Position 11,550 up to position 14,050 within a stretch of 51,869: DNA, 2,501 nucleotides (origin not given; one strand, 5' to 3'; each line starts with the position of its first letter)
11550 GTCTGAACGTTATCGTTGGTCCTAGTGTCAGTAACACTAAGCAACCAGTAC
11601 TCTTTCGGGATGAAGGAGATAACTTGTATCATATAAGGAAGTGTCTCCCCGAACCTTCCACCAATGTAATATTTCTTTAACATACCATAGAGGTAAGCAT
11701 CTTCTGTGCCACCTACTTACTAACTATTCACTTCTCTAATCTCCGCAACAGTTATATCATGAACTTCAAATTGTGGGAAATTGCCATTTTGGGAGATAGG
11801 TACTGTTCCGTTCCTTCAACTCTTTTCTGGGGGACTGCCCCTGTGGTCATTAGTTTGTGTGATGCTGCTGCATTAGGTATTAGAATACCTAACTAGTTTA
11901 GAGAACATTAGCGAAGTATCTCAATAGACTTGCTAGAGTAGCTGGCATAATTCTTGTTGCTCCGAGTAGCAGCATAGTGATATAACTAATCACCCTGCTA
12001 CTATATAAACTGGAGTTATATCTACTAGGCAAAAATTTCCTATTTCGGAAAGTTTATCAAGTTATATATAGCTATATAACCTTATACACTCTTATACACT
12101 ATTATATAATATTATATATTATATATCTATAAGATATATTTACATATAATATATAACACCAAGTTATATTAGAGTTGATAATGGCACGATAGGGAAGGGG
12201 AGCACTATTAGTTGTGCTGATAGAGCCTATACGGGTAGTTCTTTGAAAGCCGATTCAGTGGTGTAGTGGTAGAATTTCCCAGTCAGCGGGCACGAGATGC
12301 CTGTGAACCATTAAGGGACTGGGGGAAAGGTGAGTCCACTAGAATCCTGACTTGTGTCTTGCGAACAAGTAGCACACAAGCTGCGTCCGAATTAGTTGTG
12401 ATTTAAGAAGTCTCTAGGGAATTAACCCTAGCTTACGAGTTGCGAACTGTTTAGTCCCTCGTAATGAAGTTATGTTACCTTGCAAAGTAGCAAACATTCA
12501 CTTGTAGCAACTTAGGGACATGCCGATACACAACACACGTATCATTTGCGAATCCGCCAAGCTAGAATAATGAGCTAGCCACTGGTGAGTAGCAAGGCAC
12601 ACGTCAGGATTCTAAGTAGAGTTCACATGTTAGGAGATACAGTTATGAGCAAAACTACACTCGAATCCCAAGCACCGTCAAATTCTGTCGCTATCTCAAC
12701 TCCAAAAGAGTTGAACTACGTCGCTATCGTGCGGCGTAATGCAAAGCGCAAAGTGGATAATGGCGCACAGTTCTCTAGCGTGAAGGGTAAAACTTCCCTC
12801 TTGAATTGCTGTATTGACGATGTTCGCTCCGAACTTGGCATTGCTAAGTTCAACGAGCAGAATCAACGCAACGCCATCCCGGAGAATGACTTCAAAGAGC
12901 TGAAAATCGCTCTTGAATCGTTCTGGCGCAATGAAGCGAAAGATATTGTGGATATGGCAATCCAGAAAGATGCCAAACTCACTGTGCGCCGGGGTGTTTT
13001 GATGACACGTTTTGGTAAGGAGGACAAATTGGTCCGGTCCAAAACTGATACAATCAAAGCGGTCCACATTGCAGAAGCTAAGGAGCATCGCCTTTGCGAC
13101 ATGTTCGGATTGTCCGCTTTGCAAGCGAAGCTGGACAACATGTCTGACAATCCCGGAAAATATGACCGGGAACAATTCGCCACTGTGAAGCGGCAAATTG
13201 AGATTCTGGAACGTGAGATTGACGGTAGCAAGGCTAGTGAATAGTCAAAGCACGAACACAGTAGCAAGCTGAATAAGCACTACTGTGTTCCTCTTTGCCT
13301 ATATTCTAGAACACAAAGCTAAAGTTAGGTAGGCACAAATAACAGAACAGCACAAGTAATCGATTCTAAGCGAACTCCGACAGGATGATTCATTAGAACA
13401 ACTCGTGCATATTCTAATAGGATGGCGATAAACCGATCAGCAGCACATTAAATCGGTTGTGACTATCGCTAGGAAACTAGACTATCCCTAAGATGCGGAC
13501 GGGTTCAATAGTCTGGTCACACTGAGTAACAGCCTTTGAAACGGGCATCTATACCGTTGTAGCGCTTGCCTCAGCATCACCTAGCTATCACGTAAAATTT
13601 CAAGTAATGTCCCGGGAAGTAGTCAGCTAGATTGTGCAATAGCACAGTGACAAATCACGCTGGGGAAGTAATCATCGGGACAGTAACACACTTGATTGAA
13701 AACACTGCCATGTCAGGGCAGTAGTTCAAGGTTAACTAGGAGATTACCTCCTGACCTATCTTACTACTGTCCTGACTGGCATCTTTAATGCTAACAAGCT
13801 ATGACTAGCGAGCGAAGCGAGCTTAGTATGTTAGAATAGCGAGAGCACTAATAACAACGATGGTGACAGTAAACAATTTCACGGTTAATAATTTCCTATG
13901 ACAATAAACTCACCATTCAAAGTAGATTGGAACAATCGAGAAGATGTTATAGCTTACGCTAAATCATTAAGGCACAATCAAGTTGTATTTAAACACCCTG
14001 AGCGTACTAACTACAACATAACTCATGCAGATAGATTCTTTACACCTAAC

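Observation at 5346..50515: Genome-wide, gene-co-oriented set of -24/-12 promoter motifs (TGGCAY-N5-hTGCT)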

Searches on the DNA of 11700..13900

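Call 82: search_rna_families(source=window, start=11700, end=13900, threshold=evalue, max_evalue=1)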
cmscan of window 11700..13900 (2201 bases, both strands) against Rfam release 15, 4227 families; matches with E-value up to 1: 3.
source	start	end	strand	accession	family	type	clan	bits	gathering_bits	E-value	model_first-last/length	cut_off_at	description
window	13706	13785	+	RF00019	Y_RNA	Gene;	-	22.1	38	0.2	1-96/96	no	Y RNA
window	13707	13782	+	RF00918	mir-872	Gene; miRNA;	-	21.3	75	0.39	1-81/81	no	mir-872 microRNA precursor family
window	13695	13789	+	RF03299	mir-1000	Gene; miRNA;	-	20.3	50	0.28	1-72/72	no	mir-1000 microRNA precursor family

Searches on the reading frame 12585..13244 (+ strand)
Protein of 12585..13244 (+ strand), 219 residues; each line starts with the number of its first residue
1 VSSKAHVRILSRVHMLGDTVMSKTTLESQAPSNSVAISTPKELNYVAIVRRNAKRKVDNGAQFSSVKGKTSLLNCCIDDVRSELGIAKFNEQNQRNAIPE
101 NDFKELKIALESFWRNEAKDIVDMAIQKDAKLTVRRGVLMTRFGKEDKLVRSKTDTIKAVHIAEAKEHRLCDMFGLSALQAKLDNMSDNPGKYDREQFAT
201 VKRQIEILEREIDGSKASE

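Call 9: search_protein_families(library=phrogs, proteins=[window:12585-13244:+], max_evalue=0.001)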
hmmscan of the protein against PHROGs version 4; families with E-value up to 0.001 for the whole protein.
window:12585-13244:+ (219 aa): 0 families

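Call 102: search_protein_families(library=pfam, proteins=[window:12645-13244:+], max_evalue=10)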
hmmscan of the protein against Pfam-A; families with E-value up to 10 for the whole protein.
window:12645-13244:+ (199 aa): 1 family
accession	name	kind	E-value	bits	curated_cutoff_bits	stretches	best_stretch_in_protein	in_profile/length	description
PF01548.23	DEDD_Tnp_IS110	-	0.064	13.5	29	1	50-150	8-112/155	Transposase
